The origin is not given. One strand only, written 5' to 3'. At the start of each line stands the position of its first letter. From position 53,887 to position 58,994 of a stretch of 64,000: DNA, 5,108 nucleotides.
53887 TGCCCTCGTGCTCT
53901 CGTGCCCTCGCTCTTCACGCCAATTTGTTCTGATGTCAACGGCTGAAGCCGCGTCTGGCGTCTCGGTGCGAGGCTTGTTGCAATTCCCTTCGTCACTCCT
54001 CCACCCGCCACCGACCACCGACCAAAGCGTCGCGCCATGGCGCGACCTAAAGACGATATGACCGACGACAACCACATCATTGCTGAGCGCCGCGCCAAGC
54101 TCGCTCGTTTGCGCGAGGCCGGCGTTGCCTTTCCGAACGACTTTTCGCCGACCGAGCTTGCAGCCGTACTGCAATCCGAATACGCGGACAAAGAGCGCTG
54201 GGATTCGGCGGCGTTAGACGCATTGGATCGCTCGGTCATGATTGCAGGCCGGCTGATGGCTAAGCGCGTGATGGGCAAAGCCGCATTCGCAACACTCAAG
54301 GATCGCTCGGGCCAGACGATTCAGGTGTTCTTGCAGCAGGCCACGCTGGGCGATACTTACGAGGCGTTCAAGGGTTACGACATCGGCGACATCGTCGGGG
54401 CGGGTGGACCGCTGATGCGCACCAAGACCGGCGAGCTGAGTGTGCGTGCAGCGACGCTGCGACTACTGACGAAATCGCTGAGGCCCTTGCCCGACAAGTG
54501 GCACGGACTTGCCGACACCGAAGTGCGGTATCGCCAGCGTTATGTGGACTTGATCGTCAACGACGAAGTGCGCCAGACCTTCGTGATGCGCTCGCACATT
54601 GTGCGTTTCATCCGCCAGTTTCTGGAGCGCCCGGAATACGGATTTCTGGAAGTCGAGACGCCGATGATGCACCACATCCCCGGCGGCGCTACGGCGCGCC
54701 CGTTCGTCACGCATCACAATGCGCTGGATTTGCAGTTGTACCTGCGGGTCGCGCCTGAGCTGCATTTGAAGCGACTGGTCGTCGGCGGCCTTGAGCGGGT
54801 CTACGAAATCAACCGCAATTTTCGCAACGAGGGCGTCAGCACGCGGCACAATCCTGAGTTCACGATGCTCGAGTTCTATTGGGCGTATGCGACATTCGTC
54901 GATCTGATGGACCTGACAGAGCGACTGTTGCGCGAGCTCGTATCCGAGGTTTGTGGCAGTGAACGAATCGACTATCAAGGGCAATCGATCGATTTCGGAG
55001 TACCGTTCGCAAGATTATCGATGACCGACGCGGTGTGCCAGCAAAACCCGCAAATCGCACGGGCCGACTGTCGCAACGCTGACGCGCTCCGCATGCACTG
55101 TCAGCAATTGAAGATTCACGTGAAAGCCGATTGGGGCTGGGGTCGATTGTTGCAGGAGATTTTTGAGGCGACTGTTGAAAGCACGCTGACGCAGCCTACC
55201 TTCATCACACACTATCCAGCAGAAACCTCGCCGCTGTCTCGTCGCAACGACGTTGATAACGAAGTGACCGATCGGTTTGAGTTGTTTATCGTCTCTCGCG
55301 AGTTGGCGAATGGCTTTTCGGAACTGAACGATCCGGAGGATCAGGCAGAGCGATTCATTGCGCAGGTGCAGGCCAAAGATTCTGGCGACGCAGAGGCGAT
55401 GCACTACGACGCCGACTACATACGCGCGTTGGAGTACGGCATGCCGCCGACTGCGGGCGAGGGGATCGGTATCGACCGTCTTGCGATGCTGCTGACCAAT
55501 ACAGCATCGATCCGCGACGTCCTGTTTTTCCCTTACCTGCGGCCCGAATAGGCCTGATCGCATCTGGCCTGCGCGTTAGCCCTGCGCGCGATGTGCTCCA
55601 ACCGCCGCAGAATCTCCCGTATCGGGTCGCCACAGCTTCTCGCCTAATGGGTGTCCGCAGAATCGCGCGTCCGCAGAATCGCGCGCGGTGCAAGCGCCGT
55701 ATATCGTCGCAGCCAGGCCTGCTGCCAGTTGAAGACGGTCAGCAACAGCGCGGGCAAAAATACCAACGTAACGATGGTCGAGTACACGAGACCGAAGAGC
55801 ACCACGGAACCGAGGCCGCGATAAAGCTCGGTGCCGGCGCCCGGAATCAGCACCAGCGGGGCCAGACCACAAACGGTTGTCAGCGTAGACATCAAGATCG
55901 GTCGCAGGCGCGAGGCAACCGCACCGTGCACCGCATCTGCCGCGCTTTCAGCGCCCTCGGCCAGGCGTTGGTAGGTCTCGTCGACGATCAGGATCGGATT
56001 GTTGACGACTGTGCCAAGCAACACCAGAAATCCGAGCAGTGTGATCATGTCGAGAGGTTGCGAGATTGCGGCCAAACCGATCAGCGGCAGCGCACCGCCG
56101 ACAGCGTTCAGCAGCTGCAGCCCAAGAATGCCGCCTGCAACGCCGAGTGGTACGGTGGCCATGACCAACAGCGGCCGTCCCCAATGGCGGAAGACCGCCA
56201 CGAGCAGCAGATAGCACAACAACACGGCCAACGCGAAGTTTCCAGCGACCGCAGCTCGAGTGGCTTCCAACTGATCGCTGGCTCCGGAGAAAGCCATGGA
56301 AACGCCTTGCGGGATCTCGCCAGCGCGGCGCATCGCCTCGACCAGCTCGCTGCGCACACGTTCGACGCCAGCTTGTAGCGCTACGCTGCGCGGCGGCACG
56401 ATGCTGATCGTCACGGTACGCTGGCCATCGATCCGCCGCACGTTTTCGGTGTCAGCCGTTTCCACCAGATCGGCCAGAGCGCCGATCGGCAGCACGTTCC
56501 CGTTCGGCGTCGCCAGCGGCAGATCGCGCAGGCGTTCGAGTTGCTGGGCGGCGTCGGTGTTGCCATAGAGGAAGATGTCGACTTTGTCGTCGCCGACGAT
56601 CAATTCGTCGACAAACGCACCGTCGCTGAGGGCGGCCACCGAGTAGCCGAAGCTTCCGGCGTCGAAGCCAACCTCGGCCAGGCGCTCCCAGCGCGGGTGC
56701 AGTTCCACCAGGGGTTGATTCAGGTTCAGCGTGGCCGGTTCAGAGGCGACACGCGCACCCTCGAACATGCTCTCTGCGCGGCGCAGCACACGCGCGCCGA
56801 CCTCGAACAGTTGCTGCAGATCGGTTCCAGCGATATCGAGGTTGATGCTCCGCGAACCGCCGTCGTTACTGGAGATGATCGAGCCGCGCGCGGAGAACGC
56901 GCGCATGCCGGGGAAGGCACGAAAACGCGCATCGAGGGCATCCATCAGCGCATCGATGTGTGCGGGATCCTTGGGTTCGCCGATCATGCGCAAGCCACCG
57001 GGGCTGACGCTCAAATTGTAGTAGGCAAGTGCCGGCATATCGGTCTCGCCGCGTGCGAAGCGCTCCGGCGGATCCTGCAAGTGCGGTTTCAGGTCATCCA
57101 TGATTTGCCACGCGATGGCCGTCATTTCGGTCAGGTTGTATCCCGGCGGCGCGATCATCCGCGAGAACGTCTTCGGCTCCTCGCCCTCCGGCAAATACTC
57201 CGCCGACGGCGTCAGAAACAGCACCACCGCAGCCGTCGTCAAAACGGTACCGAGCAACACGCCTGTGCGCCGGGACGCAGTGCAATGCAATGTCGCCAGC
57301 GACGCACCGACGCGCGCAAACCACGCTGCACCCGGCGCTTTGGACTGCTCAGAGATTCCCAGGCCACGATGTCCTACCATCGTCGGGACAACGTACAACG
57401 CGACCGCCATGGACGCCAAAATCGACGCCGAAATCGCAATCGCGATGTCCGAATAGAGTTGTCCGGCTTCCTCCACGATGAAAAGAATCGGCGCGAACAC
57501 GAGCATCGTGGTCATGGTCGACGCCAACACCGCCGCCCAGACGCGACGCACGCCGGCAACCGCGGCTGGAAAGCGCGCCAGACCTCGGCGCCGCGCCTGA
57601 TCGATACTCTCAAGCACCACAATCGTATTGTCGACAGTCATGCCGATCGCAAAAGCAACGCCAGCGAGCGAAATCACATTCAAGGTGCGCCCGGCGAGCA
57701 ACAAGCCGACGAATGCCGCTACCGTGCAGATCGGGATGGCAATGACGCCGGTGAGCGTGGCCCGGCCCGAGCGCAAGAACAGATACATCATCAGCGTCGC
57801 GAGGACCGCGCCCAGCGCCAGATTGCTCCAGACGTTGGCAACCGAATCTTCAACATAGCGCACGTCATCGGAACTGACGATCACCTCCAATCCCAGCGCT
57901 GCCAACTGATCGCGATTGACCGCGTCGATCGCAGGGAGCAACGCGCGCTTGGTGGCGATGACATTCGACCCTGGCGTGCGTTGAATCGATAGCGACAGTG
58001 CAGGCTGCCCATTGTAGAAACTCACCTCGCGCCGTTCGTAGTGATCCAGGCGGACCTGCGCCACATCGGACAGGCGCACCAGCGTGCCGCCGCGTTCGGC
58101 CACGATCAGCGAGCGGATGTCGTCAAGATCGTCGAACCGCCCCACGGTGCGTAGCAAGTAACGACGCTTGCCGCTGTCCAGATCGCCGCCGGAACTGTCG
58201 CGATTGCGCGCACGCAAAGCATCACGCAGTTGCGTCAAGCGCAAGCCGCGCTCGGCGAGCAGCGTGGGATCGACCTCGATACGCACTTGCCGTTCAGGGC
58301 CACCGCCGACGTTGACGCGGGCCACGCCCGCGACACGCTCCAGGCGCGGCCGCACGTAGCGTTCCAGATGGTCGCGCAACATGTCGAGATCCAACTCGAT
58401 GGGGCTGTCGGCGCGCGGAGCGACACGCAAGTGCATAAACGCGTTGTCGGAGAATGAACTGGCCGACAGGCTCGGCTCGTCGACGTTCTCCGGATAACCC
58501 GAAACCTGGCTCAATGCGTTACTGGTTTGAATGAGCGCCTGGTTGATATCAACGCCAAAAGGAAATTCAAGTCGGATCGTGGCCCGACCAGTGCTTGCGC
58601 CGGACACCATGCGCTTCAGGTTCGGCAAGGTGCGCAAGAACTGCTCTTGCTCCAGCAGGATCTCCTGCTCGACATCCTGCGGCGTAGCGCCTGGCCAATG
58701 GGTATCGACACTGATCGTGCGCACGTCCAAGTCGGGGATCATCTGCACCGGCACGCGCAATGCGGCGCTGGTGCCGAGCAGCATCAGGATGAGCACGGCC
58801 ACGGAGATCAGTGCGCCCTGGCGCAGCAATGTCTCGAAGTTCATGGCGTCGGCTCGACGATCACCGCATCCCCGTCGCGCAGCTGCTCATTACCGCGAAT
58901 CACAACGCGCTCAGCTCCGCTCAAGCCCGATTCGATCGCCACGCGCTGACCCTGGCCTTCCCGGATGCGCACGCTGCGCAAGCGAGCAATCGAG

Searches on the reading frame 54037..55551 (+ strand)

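Call 20: search_protein_families(library=pfam, proteins=[window:54037-55551:+], max_evalue=0.0001)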
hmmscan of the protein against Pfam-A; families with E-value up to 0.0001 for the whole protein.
window:54037-55551:+ (504 aa): 3 families
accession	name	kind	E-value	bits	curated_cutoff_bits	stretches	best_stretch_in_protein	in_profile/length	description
PF00152.25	tRNA-synt_2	-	1.3e-88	297.5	25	1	161-500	2-306/308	tRNA synthetases class II (D, K and N)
PF01336.31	tRNA_anti-codon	-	6.1e-11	42.5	27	1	67-143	1-74/75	OB-fold nucleic acid binding domain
PF01409.25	tRNA-synt_2d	-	3e-05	24.1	19.8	0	255-323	105-172/246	tRNA synthetases class II core domain (F)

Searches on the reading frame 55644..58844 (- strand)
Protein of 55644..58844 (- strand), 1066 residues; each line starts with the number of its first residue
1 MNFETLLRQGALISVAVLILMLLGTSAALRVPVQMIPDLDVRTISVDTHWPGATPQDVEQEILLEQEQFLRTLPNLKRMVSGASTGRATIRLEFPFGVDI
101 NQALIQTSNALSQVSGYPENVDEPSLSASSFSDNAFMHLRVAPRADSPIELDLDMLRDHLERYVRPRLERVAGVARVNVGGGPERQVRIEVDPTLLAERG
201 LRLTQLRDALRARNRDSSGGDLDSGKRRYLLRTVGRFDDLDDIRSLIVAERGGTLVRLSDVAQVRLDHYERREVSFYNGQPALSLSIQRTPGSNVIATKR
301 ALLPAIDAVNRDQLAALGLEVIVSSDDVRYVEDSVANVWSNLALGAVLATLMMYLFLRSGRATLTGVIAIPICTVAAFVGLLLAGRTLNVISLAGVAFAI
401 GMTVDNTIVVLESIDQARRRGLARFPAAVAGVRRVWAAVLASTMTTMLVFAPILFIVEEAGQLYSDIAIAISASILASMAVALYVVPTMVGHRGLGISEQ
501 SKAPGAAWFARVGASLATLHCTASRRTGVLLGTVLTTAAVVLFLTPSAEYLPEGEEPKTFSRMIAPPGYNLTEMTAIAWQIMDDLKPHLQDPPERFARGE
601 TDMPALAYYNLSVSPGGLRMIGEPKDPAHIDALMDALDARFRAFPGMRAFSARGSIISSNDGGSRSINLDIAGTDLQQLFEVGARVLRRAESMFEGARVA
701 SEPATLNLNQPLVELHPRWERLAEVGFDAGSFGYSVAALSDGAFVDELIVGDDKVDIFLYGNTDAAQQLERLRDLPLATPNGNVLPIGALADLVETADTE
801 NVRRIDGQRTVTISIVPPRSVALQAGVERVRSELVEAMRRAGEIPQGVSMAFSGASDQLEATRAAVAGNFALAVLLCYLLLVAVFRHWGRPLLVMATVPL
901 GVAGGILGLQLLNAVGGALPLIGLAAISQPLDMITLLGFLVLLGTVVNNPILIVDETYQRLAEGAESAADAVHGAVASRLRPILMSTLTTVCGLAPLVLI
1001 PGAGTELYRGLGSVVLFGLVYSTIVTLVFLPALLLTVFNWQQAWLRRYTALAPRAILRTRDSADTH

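Call 20: search_protein_families(library=pfam, proteins=[window:55644-58844:-], max_evalue=0.0001)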
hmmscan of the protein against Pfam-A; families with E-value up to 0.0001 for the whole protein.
window:55644-58844:- (1066 aa): 2 families
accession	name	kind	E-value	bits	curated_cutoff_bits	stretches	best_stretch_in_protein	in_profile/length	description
PF00873.25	ACR_tran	-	3.6e-183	611.4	28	1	5-1035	4-1018/1021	AcrB/AcrD/AcrF family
PF03176.21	MMPL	-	8.5e-05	22.1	20.5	0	823-1046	103-311/333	MMPL family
